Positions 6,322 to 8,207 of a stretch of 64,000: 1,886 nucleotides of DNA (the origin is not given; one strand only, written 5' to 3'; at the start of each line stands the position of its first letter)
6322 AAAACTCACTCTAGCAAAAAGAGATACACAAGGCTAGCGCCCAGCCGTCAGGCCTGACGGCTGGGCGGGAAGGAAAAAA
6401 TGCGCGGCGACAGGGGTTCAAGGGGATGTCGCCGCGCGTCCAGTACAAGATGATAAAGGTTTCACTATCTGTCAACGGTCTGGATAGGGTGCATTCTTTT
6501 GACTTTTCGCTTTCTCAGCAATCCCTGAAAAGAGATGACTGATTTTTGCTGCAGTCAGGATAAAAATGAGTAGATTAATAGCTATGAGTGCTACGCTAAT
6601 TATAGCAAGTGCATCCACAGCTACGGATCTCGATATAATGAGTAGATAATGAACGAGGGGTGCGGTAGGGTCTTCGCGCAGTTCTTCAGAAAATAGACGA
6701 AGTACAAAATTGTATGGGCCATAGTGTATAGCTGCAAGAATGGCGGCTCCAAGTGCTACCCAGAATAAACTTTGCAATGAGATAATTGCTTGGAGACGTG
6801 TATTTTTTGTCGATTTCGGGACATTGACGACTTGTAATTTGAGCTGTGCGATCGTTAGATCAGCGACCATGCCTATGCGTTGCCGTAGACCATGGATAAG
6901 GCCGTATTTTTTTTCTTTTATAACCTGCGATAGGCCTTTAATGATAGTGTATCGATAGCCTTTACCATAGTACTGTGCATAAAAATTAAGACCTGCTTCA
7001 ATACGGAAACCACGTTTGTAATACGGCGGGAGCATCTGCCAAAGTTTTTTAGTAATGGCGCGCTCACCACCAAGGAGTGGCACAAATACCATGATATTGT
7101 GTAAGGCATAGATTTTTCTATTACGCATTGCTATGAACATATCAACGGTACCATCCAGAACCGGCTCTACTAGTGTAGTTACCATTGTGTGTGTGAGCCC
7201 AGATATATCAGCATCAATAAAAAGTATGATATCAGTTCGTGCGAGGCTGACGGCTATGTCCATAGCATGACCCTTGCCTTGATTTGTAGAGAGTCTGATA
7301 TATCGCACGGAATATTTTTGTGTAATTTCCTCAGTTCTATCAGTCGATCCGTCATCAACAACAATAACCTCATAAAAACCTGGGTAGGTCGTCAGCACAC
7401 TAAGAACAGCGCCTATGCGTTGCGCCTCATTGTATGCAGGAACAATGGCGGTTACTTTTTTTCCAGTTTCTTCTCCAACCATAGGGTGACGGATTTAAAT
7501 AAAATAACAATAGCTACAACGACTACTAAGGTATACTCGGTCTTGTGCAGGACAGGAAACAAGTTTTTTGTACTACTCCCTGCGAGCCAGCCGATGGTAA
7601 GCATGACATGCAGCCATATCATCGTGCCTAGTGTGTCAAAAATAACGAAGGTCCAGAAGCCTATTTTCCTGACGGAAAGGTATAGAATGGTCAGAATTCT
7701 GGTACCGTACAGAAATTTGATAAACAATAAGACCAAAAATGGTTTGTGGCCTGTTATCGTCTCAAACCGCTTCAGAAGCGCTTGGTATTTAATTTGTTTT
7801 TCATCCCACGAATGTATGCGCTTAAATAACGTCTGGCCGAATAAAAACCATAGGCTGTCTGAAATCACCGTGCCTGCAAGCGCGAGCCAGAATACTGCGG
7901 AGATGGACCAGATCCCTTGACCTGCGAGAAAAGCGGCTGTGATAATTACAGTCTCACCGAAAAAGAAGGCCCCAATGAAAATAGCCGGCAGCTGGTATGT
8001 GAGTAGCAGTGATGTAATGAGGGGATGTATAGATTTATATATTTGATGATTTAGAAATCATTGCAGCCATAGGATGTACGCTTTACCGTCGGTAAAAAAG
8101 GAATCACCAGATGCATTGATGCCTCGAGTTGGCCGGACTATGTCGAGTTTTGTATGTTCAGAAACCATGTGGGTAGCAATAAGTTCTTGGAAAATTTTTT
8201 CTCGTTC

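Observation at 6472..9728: Cassette cargo forms a coherent polyprenyl-phosphate module (GtrB-like GT2, DedA, PAP2)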

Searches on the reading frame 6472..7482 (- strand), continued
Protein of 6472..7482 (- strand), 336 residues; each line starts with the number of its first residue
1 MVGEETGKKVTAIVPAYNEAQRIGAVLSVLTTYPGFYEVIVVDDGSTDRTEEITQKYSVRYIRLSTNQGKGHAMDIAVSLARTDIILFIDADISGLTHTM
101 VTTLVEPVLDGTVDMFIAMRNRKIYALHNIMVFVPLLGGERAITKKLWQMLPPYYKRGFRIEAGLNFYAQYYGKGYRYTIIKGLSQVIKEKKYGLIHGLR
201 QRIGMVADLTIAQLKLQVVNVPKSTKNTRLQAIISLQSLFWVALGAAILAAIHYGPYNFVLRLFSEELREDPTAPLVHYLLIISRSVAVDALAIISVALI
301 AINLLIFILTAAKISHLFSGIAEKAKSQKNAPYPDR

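Call 44: predict_structure(alignment_id=A2)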
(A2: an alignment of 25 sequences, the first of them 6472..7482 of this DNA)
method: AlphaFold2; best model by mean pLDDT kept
length: 336 residues; sequences in the alignment: 25
mean_pLDDT: 84.3   pTM: 0.76
mean pLDDT of the five models: 84.3, 83.7, 83.7, 83.7, 83.1
residues with pLDDT >= 90: 135; 70-90: 158; 50-70: 31; < 50: 12
segments of 3 or more residues with pLDDT < 50: 1-5, 130-132, 334-336
pLDDT, mean of each block of 10 residues (from residue 1): 56 95 96 95 94 97 90 93 96 93 95 92 57 65 96 89 91 90 82 84 84 85 84 87 89 81 83 82 80 84 86 73 59 47
secondary structure, 60 per line:
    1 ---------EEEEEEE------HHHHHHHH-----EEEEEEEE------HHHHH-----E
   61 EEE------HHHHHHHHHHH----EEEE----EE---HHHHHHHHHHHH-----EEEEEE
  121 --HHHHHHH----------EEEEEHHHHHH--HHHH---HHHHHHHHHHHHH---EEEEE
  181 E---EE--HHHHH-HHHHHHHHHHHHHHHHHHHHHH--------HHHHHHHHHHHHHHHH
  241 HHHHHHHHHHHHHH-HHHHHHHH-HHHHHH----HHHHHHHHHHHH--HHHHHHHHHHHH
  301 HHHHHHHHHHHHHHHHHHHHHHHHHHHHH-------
elements in order: E10-16 H23-30 E36-43 H50-54 E60-63 H70-80 E85-88 H98-109 E115-120 H123-129 E140-144 H145-150 H153-156 H160-172 E176-181 H189-193 H195-216 H225-254 H256-263 H265-270 H275-286 H289-329

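Call 48: fold_search(model_id=the predicted structure, library=pdb)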
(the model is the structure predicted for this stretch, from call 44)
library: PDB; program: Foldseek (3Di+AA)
matches with E <= 10: 1244; with E <= 0.001: 561
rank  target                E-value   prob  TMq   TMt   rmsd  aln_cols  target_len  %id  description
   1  4dec                  6.1e-12  1.00  0.51  0.60   5.2       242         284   23  Crystal structure of glucosyl-3-phosphoglycerate synthase from Mycobacterium tuberculosis in complex with Mn2+, uridine- (released 2012-06-06)
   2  9asc_A                7.2e-12  1.00  0.48  0.50  10.8       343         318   17  Cryo-EM Structure of the Glycosyltransferase ArnC from Salmonella enterica in the UDP-bound State Determined on Talos  (released 2025-02-05)
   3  4de7                  7.6e-12  1.00  0.52  0.61   5.2       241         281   22  Crystal structure of glucosyl-3-phosphoglycerate synthase from Mycobacterium tuberculosis in complex with Mg2+ and uridi (released 2012-06-06)
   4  9bhe_A                7.6e-12  1.00  0.46  0.49  12.1       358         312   17  Salmonella undecaprenyl-phosphate 4-deoxy-4-formamido-L-arabinose transferase (ArnC) bound to UDP (released 2025-02-12)
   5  5jqx_A                9.1e-12  1.00  0.51  0.61   5.2       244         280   22  Crystal structure of glucosyl-3-phosphoglycerate synthase from Mycobacterium tuberculosis in complex with phosphoglyce (released 2017-05-24)
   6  5jqx_B                9.1e-12  1.00  0.52  0.61   5.1       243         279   23  Crystal structure of glucosyl-3-phosphoglycerate synthase from Mycobacterium tuberculosis in complex with phosphoglyce (released 2017-05-24)
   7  9nyf_A                1.0e-11  1.00  0.43  0.46  12.0       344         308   18  Cryo-EM structure of the glycosyltransferase GtrB (tetramer volume) (released 2025-12-17)
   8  7qib_A                1.2e-11  1.00  0.50  0.58   5.8       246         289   24  Crystal structure of Mycobacterium hassiacum glucosyl-3-phosphoglycerate synthase at pH 8.5 in complex with UDP (released 2022-12-28)
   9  7pho_A                1.3e-11  1.00  0.50  0.55   5.6       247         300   24  Crystal structure of Mycobacterium hassiacum glucosyl-3-phosphoglycerate synthase at pH 7.1 in complex with 4-hydroxyb (released 2023-03-01)
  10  5jt0                  1.4e-11  1.00  0.51  0.61   5.1       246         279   22  Crystal structure of glucosyl-3-phosphoglycerate synthase from Mycobacterium tuberculosis in complex with Mn2+, uridine- (released 2017-05-24)
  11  9bhc_B                1.5e-11  1.00  0.47  0.51  10.7       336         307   16  Salmonella undecaprenyl-phosphate 4-deoxy-4-formamido-L-arabinose transferase (ArnC) (released 2025-02-12)
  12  5jqx_C                1.6e-11  1.00  0.52  0.61   5.1       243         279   23  Crystal structure of glucosyl-3-phosphoglycerate synthase from Mycobacterium tuberculosis in complex with phosphoglyce (released 2017-05-24)
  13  7qcp_B                1.6e-11  1.00  0.44  0.51   5.9       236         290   25  Crystal structure of Mycobacterium hassiacum glucosyl-3-phosphoglycerate synthase at pH 7.2 - apo form (released 2022-12-14)
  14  7qib_B                1.6e-11  1.00  0.44  0.50   6.1       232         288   24  Crystal structure of Mycobacterium hassiacum glucosyl-3-phosphoglycerate synthase at pH 8.5 in complex with UDP (released 2022-12-28)
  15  5juc                  1.7e-11  1.00  0.51  0.61   5.2       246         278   23  Crystal structure of glucosyl-3-phosphoglycerate synthase from Mycobacterium tuberculosis in complex with Mn2+, uridine- (released 2017-05-24)
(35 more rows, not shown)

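Call 71: search_protein_families(library=phrogs, proteins=[window:6472-7482:-], max_evalue=0.001)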
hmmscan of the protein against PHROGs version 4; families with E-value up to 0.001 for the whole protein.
window:6472-7482:- (336 aa): 3 families
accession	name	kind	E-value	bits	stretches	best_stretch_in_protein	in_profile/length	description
phrog_841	-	moron, auxiliary metabolic gene and host takeover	2.5e-15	57.8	1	8-123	2-125/309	GtrB-like O-antigen conversion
phrog_13126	-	moron, auxiliary metabolic gene and host takeover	1.3e-06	28.9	1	9-92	2-85/394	beta-1,4-glycosyltransferase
phrog_22739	-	moron, auxiliary metabolic gene and host takeover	0.00051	20.2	1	8-92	2-94/327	GtrB-like O-antigen conversion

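Call 80: search_solved_structures(query=A2, max_evalue=0.00001, show_alignments=0)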
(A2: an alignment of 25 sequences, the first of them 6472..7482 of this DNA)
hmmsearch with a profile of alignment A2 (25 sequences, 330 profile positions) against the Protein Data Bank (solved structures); distinct sequences matched with E-value up to 0.00001: 35.
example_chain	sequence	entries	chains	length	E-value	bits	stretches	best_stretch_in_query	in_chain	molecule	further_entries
2z87_A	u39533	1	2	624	4.5e-15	59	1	10-93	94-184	Chondroitin synthase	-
2z86_A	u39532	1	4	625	4.5e-15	58.9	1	10-93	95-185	Chondroitin synthase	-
6yv7_B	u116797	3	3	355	8e-13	51.6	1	8-93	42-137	Glycosyl transferase, family 2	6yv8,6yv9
6yv7_A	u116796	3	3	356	8e-13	51.5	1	8-93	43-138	Glycosyl transferase, family 2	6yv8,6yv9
5mlz_A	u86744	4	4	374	1.5e-12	50.6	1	7-118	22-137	Dolichol monophosphate mannose synthase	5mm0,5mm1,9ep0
6p61_A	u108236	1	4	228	2.1e-12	50.2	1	5-92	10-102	Glycosyltransferase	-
8vh7_A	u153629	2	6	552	7.8e-12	48.3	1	7-110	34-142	Heparosan synthase B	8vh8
8viw_A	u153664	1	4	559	8e-12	48.3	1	7-110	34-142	Heparosan synthase B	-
5tze_C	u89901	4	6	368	1.3e-11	47.6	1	10-92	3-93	Glycosyl transferase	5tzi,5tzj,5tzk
5tz8_A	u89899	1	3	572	2.6e-11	46.6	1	10-92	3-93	Glycosyl transferase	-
5eke_A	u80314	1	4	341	5.9e-11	45.4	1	8-102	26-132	Uncharacterized glycosyltransferase sll0501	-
5ekp_C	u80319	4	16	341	5.9e-11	45.4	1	8-102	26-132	Uncharacterized glycosyltransferase sll0501 | Glycosyltransferase sll0501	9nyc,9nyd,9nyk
9nye_A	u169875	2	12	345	6e-11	45.4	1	8-102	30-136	Glycosyltransferase sll0501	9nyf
5hea_A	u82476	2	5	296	9e-10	41.5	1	6-92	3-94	Putative glycosyltransferase (GalT1)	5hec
4y6n_A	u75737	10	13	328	1.7e-09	40.6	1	4-141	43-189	Glucosyl-3-phosphoglycerate synthase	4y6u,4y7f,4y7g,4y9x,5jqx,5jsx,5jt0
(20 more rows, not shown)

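Call 95: find_related_loci(query=A2, collection=viral_contigs, flank=5000)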
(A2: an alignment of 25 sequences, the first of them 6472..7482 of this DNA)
Query A2 (336 aa) in viral_contigs; peptide patterns used: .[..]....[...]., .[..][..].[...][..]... (x = any residue, [..] = any of these).
586 stretches matched a pattern; 312 encode a relative of the query (tblastn E <= 1e-3); the best 80 are kept; 80 distinct loci.
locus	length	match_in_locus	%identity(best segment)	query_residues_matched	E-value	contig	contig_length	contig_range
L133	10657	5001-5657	50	1-220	8e-68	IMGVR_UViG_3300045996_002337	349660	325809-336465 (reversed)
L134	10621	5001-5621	45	9-209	5e-51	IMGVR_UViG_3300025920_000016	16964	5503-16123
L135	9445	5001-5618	32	10-216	2e-24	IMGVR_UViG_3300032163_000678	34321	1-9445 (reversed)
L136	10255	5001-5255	40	8-92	9e-15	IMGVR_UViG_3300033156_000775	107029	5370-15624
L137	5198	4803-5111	37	9-105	1e-12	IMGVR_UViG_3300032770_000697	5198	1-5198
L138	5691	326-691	34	9-120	6e-12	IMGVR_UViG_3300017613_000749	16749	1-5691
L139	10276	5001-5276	37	4-93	6e-12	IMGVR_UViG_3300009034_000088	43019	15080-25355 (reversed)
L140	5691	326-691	34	9-120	6e-12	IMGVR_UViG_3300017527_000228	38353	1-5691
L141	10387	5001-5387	25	10-135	9e-12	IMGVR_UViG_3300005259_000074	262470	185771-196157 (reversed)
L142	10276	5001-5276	36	8-92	8e-12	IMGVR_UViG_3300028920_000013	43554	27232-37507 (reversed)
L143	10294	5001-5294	41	4-104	1e-11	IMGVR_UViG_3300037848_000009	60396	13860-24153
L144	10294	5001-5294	41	4-104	1e-11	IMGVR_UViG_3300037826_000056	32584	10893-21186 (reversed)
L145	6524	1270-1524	38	10-92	1e-11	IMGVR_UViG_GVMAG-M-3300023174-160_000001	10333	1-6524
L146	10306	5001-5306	37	9-104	8e-11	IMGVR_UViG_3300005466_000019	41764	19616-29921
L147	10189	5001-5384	32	6-142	1e-10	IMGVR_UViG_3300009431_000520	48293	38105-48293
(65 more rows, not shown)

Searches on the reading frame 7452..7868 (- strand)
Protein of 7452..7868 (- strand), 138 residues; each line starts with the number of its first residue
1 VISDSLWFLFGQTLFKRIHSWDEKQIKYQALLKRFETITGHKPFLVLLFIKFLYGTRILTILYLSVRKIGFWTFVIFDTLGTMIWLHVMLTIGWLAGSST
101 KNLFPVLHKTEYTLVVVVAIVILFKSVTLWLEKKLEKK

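Call 8: search_protein_families(library=pfam, proteins=[window:7452-7868:-], max_evalue=0.01)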
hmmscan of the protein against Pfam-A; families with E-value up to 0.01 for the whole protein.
window:7452-7868:- (138 aa): 1 family
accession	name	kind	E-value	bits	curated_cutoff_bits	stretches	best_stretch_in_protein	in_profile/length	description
PF09335.16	VTT_dom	-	4e-09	37.4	33.9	1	2-94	29-122/123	VTT domain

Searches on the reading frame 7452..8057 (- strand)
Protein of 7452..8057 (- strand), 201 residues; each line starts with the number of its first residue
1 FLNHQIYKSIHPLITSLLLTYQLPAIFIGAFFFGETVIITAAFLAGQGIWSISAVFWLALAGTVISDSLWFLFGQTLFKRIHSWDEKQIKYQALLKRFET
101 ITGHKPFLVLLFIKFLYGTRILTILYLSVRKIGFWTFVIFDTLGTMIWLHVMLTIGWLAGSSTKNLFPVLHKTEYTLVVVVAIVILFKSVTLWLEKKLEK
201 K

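Call 19: search_protein_families(library=ncbifam, proteins=[window:7452-8057:-], max_evalue=0.01)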
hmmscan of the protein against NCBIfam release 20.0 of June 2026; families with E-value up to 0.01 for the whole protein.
window:7452-8057:- (201 aa): 2 families
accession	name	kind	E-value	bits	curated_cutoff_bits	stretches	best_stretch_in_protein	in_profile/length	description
NF052605.1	UndecprPTUptAStph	equivalog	0.00029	20.9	300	1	108-189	111-192/197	undecaprenyl phosphate transporter UptA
NF008102.0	PRK10847.1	equivalog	0.0088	15.8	236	0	27-196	44-211/219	DedA family protein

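Call 39: find_related_loci(query=A1, collection=metagenome_contigs, flank=6000)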
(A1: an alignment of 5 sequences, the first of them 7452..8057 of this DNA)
Query A1 (201 aa) in metagenome_contigs; peptide patterns used: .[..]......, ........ (x = any residue, [..] = any of these).
600 stretches matched a pattern (row limit reached: there are more); 31 encode a relative of the query (tblastn E <= 1e-3); 31 distinct loci.
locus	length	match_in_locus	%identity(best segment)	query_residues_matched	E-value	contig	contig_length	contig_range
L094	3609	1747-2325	62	9-201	7e-76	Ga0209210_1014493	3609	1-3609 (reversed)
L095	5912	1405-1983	60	9-201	4e-73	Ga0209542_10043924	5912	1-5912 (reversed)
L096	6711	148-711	60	14-201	2e-72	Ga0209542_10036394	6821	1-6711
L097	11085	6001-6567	61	13-201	6e-72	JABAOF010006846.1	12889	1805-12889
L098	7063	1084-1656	58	5-195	4e-70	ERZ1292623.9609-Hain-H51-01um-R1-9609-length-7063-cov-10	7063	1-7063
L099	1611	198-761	55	14-201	2e-72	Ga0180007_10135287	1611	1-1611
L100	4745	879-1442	59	14-201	3e-64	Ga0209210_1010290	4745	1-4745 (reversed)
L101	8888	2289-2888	52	5-201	5e-61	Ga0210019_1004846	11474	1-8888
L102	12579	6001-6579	53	9-201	2e-60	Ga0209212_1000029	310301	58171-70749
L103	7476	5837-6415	53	9-201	2e-60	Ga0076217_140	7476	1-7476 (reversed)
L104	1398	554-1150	53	2-200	2e-62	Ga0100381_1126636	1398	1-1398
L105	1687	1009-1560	52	8-201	3e-61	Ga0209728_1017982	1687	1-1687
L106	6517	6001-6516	59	14-185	1e-58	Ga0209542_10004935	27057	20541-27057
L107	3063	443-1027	47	9-201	8e-57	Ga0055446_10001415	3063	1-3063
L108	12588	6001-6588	50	5-200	2e-56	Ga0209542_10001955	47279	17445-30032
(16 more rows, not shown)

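Call 40: find_related_loci(query=A1, collection=viral_contigs, flank=6000)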
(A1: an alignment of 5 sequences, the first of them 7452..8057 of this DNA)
Query A1 (201 aa) in viral_contigs; peptide patterns used: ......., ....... (x = any residue, [..] = any of these).
600 stretches matched a pattern, but none encodes a relative of the query by tblastn (E <= 1e-3).

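Call 71: search_protein_families(library=phrogs, proteins=[window:7452-8030:-], max_evalue=0.001)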
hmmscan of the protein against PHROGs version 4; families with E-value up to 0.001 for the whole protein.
window:7452-8030:- (192 aa): 0 families
